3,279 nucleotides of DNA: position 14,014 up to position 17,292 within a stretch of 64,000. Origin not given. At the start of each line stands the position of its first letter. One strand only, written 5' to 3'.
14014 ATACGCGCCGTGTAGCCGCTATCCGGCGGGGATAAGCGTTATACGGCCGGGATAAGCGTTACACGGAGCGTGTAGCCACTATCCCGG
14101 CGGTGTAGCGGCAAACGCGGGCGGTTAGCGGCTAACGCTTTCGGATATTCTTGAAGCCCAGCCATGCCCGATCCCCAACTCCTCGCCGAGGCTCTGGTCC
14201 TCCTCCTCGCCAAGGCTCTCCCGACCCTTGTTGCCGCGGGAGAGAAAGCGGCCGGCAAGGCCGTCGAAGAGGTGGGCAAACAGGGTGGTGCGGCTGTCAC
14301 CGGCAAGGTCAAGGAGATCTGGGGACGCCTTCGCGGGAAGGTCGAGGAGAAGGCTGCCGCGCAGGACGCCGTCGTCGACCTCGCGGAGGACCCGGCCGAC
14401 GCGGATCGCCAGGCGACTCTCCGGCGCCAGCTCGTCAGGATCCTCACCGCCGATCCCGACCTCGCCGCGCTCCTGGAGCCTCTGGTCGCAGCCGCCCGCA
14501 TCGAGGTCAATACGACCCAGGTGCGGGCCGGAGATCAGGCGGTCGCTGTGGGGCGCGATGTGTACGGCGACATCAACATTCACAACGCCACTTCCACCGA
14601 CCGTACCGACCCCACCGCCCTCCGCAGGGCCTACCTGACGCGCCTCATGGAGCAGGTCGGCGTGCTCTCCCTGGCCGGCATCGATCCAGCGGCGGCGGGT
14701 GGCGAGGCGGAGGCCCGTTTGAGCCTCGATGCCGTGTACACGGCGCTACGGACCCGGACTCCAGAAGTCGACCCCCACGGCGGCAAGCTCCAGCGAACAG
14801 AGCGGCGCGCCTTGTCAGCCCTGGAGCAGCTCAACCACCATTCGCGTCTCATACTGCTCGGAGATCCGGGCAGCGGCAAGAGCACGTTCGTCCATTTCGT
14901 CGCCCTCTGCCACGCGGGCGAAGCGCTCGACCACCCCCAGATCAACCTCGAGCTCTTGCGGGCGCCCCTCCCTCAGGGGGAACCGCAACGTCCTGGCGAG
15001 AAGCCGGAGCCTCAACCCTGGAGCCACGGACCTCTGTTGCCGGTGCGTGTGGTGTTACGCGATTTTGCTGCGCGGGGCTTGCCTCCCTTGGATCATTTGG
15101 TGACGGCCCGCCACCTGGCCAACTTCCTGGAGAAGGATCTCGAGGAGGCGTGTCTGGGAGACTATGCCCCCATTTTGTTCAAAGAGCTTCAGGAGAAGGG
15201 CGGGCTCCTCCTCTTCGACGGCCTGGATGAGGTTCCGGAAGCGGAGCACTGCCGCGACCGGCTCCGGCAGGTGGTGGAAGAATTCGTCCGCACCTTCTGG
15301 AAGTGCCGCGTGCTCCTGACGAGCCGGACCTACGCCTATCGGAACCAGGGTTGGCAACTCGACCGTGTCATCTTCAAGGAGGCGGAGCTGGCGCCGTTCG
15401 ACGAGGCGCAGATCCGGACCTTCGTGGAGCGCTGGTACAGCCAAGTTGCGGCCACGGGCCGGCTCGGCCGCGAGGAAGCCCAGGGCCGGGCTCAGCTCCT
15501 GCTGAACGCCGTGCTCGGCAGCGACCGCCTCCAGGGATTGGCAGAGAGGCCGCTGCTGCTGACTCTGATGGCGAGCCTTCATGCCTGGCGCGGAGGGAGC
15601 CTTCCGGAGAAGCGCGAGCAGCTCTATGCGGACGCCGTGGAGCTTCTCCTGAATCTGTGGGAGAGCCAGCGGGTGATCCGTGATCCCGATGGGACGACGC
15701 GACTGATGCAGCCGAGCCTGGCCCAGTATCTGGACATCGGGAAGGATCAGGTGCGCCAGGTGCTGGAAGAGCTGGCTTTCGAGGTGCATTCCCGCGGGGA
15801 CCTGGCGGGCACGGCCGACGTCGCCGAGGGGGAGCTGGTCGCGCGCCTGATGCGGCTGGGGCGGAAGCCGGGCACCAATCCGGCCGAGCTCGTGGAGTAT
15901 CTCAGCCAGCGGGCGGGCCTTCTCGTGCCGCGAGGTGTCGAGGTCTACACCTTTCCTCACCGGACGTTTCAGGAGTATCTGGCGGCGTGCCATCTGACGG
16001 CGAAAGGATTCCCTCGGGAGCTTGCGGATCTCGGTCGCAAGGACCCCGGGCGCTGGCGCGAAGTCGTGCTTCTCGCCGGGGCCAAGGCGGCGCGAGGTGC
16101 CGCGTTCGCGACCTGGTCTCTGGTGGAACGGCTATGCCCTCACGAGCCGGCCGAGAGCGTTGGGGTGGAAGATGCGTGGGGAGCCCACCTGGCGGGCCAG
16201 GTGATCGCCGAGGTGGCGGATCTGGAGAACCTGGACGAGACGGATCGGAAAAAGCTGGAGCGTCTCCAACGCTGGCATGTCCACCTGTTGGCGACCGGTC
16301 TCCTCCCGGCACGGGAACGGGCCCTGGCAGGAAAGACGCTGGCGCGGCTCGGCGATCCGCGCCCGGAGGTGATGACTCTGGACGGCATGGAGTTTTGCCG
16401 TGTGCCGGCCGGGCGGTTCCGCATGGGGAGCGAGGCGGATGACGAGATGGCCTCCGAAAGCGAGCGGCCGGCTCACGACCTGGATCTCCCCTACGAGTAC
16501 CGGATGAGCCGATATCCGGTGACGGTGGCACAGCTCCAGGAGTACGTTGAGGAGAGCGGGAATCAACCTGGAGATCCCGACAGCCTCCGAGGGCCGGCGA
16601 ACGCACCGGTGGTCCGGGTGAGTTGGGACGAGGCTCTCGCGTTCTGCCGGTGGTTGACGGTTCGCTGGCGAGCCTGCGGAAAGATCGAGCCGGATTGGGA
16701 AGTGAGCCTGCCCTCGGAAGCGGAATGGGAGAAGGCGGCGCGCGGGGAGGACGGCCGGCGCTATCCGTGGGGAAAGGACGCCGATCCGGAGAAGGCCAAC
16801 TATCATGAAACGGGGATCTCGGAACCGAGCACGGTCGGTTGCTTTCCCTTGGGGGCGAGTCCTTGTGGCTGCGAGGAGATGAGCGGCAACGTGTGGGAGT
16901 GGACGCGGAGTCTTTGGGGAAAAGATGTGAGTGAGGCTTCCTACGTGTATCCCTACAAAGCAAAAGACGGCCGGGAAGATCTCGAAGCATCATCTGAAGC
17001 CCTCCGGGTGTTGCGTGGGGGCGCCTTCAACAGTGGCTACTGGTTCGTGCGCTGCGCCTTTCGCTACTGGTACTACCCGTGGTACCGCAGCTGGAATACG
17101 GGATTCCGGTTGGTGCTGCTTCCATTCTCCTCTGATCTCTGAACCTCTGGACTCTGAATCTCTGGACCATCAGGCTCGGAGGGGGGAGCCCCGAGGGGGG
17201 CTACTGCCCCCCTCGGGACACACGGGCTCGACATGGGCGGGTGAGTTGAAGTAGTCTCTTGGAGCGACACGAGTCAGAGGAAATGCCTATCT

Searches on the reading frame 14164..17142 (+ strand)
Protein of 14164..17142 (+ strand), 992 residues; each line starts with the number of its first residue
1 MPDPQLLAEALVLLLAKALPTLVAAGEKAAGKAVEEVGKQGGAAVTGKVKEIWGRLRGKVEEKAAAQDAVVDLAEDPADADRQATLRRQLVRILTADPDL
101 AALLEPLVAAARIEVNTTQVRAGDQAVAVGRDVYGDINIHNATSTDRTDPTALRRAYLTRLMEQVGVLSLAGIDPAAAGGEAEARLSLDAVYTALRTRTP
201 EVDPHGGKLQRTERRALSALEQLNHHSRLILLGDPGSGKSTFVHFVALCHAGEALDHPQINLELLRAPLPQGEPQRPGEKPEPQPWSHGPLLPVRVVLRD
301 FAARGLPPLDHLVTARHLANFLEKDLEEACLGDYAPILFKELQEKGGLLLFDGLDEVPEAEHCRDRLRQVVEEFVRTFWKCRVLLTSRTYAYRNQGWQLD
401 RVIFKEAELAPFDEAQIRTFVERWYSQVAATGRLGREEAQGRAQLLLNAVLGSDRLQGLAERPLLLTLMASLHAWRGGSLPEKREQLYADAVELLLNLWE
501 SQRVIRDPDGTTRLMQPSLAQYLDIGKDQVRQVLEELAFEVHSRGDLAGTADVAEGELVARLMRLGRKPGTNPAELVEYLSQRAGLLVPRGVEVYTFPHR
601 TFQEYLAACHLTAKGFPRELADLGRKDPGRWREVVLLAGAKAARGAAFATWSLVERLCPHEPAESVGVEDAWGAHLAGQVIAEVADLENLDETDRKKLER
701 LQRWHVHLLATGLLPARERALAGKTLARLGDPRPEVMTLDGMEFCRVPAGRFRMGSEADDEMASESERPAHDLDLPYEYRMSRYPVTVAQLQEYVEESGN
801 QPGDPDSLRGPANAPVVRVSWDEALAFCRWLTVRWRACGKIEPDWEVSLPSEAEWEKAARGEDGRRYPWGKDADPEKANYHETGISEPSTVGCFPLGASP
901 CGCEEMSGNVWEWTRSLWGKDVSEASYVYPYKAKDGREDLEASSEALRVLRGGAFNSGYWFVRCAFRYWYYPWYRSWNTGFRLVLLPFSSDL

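Call 8: search_protein_families(library=pfam, proteins=[window:14164-17142:+], max_evalue=0.001)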
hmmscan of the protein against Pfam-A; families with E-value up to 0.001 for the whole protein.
window:14164-17142:+ (992 aa): 4 families
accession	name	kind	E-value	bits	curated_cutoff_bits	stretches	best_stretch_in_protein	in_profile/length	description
PF03781.23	FGE-sulfatase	-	2.5e-46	158.9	23.3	1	744-984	5-254/255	Sulfatase-modifying factor enzyme 1-like domain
PF05729.18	NACHT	-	8.6e-12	45.6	26.7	1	228-426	2-165/167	NACHT domain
PF24883.2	NPHP3_N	-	2.2e-05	25.1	24.8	0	336-388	115-164/164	Nephrocystin 3, N-terminal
PF20720.3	nSTAND3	-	0.00029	21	27.2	0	218-250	9-41/155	Novel STAND NTPase 3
